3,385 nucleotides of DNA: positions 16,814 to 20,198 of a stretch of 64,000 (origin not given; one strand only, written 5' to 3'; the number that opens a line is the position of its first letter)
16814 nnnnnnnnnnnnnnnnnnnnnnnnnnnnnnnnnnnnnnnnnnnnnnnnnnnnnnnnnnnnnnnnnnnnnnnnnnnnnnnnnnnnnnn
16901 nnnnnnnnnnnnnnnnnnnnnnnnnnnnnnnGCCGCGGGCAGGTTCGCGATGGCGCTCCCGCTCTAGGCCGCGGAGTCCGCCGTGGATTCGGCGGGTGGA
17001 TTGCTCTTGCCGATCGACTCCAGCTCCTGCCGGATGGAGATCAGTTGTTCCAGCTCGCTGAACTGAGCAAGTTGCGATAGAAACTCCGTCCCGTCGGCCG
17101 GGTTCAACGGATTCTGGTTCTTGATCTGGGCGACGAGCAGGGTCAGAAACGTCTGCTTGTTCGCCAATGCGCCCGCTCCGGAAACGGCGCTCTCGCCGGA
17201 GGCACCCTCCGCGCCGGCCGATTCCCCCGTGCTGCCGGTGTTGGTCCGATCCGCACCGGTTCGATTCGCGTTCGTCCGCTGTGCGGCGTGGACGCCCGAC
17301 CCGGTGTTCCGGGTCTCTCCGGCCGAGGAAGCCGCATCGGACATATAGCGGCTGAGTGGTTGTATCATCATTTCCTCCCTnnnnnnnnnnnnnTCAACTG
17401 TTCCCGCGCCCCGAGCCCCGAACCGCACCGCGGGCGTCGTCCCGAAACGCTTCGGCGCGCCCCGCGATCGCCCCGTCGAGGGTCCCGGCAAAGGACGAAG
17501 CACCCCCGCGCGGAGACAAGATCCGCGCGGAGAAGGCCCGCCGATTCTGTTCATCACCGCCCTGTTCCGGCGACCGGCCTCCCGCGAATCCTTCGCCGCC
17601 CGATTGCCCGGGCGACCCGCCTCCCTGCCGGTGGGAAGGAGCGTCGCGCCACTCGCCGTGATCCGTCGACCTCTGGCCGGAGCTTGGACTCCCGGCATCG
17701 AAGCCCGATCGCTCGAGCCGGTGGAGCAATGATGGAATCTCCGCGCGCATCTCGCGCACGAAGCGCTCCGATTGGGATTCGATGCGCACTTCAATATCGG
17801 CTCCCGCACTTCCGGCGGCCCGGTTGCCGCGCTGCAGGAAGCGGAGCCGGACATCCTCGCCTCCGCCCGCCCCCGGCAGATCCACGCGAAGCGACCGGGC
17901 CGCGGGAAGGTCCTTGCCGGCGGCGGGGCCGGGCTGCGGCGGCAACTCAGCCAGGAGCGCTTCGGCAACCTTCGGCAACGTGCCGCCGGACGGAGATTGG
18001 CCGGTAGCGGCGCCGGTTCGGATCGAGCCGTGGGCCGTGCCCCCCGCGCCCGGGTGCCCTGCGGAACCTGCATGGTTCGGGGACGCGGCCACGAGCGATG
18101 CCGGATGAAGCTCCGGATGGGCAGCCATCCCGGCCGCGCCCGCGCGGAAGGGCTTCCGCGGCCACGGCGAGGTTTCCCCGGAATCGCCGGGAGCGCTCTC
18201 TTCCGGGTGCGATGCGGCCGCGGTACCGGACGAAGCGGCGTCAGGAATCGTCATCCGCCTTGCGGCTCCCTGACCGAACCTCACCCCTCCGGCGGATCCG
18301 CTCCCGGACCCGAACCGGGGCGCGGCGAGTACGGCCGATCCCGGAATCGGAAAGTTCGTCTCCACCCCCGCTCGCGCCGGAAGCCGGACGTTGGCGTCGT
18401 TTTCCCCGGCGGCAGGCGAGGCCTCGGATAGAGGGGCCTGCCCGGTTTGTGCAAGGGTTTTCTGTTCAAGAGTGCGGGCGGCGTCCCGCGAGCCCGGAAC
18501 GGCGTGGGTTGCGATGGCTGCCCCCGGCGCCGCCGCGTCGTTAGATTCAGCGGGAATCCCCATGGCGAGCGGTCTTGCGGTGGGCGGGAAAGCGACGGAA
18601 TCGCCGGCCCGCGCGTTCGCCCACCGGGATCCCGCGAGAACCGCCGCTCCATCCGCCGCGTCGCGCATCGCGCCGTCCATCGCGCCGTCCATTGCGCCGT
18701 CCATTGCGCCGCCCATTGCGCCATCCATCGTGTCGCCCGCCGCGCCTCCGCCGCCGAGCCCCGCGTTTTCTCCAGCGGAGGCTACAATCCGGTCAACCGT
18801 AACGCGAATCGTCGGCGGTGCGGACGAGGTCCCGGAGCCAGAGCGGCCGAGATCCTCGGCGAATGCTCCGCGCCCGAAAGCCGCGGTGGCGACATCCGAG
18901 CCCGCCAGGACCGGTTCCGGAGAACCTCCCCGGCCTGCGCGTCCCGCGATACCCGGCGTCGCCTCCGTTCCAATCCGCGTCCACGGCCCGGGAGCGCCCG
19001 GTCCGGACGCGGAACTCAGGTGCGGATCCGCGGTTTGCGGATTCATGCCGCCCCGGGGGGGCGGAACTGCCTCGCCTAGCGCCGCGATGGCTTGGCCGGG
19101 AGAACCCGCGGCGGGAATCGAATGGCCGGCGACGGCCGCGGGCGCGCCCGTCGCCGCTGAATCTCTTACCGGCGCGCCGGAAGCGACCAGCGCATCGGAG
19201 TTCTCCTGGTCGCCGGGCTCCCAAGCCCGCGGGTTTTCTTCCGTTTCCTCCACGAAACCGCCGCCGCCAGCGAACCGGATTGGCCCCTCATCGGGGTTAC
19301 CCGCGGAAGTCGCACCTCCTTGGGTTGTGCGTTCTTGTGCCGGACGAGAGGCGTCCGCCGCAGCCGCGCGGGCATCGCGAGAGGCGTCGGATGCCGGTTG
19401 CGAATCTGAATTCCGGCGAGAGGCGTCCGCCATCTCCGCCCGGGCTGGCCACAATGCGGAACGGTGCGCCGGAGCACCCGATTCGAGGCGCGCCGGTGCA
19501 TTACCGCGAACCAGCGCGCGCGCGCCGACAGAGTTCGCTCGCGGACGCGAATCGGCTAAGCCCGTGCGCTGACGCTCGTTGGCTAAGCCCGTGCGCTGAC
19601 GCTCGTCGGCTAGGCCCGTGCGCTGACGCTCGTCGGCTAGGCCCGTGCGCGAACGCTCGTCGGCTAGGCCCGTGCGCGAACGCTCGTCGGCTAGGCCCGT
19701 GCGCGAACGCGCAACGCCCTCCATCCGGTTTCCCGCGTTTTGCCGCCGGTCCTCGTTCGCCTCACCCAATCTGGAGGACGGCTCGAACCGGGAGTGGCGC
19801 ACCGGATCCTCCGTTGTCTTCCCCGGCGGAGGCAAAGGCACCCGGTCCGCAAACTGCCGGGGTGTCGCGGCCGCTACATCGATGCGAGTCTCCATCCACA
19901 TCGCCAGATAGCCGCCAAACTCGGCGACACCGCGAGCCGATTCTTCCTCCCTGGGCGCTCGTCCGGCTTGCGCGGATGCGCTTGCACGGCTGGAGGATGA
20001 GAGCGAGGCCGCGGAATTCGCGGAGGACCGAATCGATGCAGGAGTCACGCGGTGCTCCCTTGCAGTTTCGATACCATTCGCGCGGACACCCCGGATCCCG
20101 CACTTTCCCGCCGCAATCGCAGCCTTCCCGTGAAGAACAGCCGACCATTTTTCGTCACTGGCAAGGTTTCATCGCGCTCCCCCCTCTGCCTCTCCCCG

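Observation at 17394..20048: Very long FliK-like hook-length ruler carrying near-identical 27-nt tandem repeats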

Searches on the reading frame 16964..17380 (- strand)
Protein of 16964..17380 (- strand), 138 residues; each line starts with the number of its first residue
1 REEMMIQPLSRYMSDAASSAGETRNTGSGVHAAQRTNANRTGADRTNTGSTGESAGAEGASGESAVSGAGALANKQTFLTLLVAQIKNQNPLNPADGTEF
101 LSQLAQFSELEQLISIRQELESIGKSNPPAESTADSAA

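Call 4: search_protein_families(library=pfam, proteins=[window:16964-17380:-], max_evalue=0.1)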
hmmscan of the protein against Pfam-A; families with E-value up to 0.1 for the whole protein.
window:16964-17380:- (138 aa): 1 family
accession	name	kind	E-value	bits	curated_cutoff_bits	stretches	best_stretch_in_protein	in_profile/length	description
PF03963.19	FlgD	-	6.7e-20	71.5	27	1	59-122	12-75/75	Flagellar hook capping protein - N-terminal region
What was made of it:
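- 16964..17371 (-): flgD (hook cap), 134-135 aa, immediately downstream. Pfam FlgD E 6.7e-20 (call 4).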

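Call 5: search_protein_families(library=ncbifam, proteins=[window:16964-17380:-], max_evalue=0.1)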
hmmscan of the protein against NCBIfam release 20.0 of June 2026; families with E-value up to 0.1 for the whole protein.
window:16964-17380:- (138 aa): 11 families
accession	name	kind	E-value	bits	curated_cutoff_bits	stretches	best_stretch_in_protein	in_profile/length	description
NF007198.0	PRK09619.1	equivalog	1.7e-17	63.9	267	1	58-112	15-67/218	flagellar hook assembly protein FlgD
NF007197.1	PRK09618.1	equivalog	1.5e-16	60.6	129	1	74-126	26-78/138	flagellar hook assembly protein FlgD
NF004670.1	PRK06009.1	equivalog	1.4e-15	57.7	124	1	74-125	2-53/108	flagellar hook assembly protein FlgD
NF005176.1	PRK06655.1-1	equivalog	6.2e-15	55.6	230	1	75-126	3-54/197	flagellar hook assembly protein FlgD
NF009453.0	PRK12813.1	equivalog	2.3e-14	53.5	264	1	54-125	10-82/223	flagellar basal body rod modification protein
NF009276.0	PRK12633.1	equivalog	8.4e-12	45.3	383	1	53-123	9-76/234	flagellar basal body rod modification protein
NF005278.0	PRK06792.1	equivalog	4.6e-07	29.7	257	1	40-120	17-98/190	flagellar basal body rod modification protein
NF009452.0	PRK12812.1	equivalog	6.2e-07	28.9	258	1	35-111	6-84/289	flagellar basal body rod modification protein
NF009277.0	PRK12634.1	equivalog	8.3e-07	29.3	333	1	59-121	13-75/221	flagellar basal body rod modification protein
NF008875.0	PRK11911.1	equivalog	8.5e-06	25.8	274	1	63-119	16-72/140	flagellar basal body rod modification protein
NF004496.1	PRK05842.1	equivalog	0.0015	17.9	250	1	74-112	29-67/271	flagellar hook assembly protein FlgD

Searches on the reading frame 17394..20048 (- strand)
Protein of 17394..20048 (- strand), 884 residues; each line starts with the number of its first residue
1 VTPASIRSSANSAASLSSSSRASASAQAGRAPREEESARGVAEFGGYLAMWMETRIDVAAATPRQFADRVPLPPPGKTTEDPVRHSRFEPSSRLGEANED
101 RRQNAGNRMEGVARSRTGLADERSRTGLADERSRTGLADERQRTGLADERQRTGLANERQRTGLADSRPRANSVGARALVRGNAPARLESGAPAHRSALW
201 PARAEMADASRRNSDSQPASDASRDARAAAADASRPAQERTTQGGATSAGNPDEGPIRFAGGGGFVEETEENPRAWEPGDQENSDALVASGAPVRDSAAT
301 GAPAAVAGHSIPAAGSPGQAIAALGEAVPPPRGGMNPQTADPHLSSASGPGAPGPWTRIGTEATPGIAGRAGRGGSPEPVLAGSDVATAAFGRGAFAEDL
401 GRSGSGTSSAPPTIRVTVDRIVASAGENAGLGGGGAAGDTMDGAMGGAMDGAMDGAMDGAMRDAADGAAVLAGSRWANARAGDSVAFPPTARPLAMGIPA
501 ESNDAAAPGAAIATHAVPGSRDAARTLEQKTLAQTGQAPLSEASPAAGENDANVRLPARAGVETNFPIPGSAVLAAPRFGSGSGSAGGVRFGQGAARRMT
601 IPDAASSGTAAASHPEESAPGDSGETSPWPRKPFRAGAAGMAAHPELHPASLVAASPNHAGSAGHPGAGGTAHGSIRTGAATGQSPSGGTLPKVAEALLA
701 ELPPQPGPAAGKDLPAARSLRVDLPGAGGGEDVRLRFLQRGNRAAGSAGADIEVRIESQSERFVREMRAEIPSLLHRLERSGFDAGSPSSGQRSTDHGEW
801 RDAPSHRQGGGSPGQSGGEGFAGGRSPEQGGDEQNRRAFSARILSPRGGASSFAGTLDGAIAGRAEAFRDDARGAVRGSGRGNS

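Call 4: search_protein_families(library=pfam, proteins=[window:17394-20048:-], max_evalue=0.1)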
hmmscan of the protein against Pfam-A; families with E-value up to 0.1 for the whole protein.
window:17394-20048:- (884 aa): 0 families

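Call 5: search_protein_families(library=ncbifam, proteins=[window:17394-20048:-], max_evalue=0.1)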
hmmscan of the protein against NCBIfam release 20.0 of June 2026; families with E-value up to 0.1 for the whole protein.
window:17394-20048:- (884 aa): 0 families

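Call 9: find_homologous_proteins(query=window:17394-20048:-, max_evalue=0.001)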
Query window:17394-20048:- (884 aa): 1 proteins with E <= 0.001 among 8000 candidates.
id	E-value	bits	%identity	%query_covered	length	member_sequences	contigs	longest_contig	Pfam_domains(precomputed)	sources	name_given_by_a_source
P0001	1.5e-296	1005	64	100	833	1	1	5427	-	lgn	-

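Call 11: find_encoding_contigs(protein=P0001, flank=10000)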
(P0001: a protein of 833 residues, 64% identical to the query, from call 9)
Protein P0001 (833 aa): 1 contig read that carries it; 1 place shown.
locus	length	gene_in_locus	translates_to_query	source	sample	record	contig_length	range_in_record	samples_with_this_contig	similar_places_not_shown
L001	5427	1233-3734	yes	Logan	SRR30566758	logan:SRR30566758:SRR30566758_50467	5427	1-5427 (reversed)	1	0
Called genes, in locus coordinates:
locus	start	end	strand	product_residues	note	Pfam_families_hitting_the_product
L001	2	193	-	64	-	?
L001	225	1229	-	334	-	PF22692:LlgE_F_G_D1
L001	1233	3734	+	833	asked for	-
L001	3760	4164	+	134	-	PF03963:FlgD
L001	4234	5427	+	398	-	?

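Call 14: find_related_loci(query=A1, collection=genome_contigs, flank=6000)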
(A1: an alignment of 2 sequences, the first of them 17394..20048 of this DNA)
Query A1 (884 aa) in genome_contigs; peptide patterns used: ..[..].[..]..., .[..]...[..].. (x = any residue, [..] = any of these).
335 stretches matched a pattern; 1 encode a relative of the query (tblastn E <= 1e-3); 1 distinct loci.
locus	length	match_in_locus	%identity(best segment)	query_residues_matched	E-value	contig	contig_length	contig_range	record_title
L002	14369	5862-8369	60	1-880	0e+0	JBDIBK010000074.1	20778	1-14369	MAG: Bryobacterales bacterium isolate AS-MESO-3CA.160 NODE_11039_length_20778_cov_14.860683, whole genome shotgun sequen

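Call 31: find_encoding_contigs(protein=window:17394-20048:-, flank=3000)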
Protein window:17394-20048:- (884 aa): no gene with exactly this product is on record in the collection.
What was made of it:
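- Tried and rejected: The window's own protein is not on record (call 31).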

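Call 34: find_related_loci(query=A3, collection=metagenome_contigs, flank=5000)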
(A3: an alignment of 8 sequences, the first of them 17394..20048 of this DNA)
Query A3 (884 aa) in metagenome_contigs; peptide patterns used: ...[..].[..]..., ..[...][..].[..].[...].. (x = any residue, [..] = any of these).
201 stretches matched a pattern, but none encodes a relative of the query by tblastn (E <= 1e-3).

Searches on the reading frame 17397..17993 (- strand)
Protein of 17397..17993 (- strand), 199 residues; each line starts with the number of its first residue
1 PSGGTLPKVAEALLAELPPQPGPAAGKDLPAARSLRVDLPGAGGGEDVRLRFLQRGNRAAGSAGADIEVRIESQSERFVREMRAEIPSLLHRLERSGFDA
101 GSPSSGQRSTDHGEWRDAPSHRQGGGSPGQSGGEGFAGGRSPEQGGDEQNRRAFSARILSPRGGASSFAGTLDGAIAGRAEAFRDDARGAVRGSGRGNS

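Call 8: search_protein_families(library=pfam, proteins=[window:17397-17984:-], max_evalue=10)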
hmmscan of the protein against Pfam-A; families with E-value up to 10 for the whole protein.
seq(196 aa): 1 family
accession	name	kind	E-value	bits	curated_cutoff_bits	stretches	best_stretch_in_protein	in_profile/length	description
PF02120.21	Flg_hook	-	0.13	12.5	29.8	1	62-108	36-82/85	Flagellar hook-length control protein FliK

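Call 20: predict_structure(protein=window:17397-17993:-)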
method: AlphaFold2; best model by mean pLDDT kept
length: 199 residues; sequences in the alignment: 1
mean_pLDDT: 49.3   pTM: 0.35
mean pLDDT of the five models: 49.3, 45.8, 43.6, 41.6, 41.1
residues with pLDDT >= 90: 0; 70-90: 9; 50-70: 75; < 50: 115
segments of 3 or more residues with pLDDT < 50: 1-4, 17-35, 43-45, 55-65, 99-127, 129-133, 137-139, 148-152, 154-179
pLDDT, mean of each block of 10 residues (from residue 1): 52 52 38 48 49 46 52 69 71 56 35 37 46 49 48 47 39 44 56 53
secondary structure, 60 per line:
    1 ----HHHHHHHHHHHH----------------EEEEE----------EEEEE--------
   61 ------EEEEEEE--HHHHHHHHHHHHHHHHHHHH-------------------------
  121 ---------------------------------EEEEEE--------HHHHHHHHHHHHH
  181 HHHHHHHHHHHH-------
elements in order: H5-16 E33-37 E48-52 E67-73 H76-95 E154-159 H168-192
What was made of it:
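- Tried and rejected: The single-sequence AlphaFold2 model was poor, at pLDDT 49 (call 20).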

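Call 21: search_solved_structures(query=window:17397-17993:-, max_evalue=10, show_alignments=2)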
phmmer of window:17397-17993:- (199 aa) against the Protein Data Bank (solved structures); distinct sequences matched with E-value up to 10: 1.
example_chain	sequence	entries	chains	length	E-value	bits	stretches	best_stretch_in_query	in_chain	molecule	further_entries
7vvv_A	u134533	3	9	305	0.23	14.6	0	39-67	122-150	SAM-dependent methyltransferase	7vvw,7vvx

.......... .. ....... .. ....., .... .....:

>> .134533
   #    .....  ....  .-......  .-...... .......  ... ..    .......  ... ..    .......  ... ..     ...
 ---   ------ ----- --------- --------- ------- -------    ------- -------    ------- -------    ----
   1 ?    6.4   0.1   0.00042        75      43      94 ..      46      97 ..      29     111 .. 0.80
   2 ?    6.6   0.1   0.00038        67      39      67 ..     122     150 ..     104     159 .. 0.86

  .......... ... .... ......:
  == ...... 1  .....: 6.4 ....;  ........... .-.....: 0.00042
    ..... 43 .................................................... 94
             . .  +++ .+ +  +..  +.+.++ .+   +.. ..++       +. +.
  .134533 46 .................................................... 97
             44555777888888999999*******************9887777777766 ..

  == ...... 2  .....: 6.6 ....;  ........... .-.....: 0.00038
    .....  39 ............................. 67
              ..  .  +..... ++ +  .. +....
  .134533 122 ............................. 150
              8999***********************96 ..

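Call 22: search_protein_representatives(protein=window:17397-17993:-)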
Query: 199 residues. Proteins with E-value up to 0.001 (for the whole library): 19; up to 1e-10: 11; up to 1e-30: 6. The best 19 are listed.
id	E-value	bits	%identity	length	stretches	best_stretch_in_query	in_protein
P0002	2.8e-112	389.7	97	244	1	1-199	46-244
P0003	5.6e-87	307.2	80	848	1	2-196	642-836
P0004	1.7e-61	224.0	64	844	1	2-195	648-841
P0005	7.9e-54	199.0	61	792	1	2-182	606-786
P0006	1.2e-44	169.0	54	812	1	2-185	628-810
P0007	3.1e-31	125.2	48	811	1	7-184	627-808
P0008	1.6e-28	116.4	50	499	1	3-149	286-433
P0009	6.1e-26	108.0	46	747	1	8-185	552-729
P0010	5.7e-12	62.4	47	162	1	31-152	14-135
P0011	2.2e-11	60.4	54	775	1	30-148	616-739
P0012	7.5e-11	58.7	47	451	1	15-147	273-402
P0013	1.0e-05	41.9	41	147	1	39-153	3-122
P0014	7.7e-05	39.1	43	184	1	22-115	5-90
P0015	7.8e-05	39.1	41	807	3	33-71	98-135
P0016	1.1e-04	38.6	39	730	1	24-191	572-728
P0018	2.5e-04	37.4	35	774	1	30-168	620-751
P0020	8.2e-04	35.7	35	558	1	24-171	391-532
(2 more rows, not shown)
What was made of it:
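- On FliK / Flg_hook (PF02120) / T3S4 switch proteins: phmmer from the window's domain finds P0014, P0016, P0018 and P0020 at E 8e-05 to 8e-04 in 1.84 billion sequences (call 22).
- Tried and rejected: The exhaustive search was needed to see the family (call 22).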

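Call 29: search_protein_families(library=pfam, proteins=[P0014, P0016, P0018, P0020, P0010, P0013, P0011, P0009, P0007, P0003], max_evalue=1)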
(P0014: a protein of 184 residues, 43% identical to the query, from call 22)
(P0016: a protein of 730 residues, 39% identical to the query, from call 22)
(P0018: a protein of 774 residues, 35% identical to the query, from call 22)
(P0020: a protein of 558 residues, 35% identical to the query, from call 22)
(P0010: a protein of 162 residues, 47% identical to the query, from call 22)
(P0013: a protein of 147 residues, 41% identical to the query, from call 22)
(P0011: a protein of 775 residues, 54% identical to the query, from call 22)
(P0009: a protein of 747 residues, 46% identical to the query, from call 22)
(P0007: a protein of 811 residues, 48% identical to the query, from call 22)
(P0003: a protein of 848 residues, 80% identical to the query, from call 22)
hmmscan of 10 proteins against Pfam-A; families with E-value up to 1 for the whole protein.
P0014 (184 aa): 1 family
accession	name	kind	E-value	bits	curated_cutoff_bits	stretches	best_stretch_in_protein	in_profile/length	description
PF02120.21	Flg_hook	-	7e-07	29.4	29.8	1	31-79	27-75/85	Flagellar hook-length control protein FliK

P0016 (730 aa): 1 family
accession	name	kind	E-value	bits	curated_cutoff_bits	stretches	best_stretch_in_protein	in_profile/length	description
PF02120.21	Flg_hook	-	6.3e-05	23.2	29.8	1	596-653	27-84/85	Flagellar hook-length control protein FliK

P0018 (774 aa): 1 family
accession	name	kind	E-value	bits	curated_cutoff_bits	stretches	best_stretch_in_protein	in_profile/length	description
PF02120.21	Flg_hook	-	3.5e-06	27.2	29.8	1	625-686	15-75/85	Flagellar hook-length control protein FliK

P0020 (558 aa): 1 family
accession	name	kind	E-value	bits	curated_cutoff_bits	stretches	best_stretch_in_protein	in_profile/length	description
PF02120.21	Flg_hook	-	2.1e-05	24.7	29.8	1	415-463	26-74/85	Flagellar hook-length control protein FliK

P0010 (162 aa): 1 family
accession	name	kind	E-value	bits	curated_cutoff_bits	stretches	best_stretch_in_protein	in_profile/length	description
PF02120.21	Flg_hook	-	0.0047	17.1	29.8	1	45-82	37-74/85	Flagellar hook-length control protein FliK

P0013 (147 aa): 1 family
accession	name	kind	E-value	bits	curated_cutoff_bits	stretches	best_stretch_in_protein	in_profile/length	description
PF09866.14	DUF2093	-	0.16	11.8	25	1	129-141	20-32/42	Uncharacterized protein conserved in bacteria (DUF2093)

P0011 (775 aa): 0 families

P0009 (747 aa): 1 family
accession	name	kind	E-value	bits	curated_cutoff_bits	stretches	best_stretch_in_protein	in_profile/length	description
PF02120.21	Flg_hook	-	0.11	12.7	29.8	1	608-644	35-71/85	Flagellar hook-length control protein FliK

P0007 (811 aa): 0 families

P0003 (848 aa): 0 families
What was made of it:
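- On FliK / Flg_hook (PF02120) / T3S4 switch proteins: Those four hit Flg_hook at E 7e-07 to 6e-05 (23-29.4 bits) on the aligned segment (call 29).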

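Call 30: find_encoding_contigs(protein=P0002, flank=10000)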
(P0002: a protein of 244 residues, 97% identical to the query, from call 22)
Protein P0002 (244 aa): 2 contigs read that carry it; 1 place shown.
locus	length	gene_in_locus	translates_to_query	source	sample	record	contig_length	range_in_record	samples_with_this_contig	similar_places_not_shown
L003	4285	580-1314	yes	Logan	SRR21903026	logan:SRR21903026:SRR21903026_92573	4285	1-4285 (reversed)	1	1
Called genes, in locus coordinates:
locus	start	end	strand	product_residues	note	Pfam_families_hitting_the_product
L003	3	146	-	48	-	?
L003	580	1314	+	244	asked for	-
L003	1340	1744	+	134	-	PF03963:FlgD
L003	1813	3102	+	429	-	PF00460:Flg_bb_rod, PF22692:LlgE_F_G_D1, PF07559:FlgE_D2, PF06429:Flg_bbr_C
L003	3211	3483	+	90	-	PF01052:FliMN_C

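Call 71: search_solved_structures(query=P0014, max_evalue=10, show_alignments=2)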
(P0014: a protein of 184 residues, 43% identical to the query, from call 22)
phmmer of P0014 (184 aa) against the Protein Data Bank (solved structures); distinct sequences matched with E-value up to 10: 0.
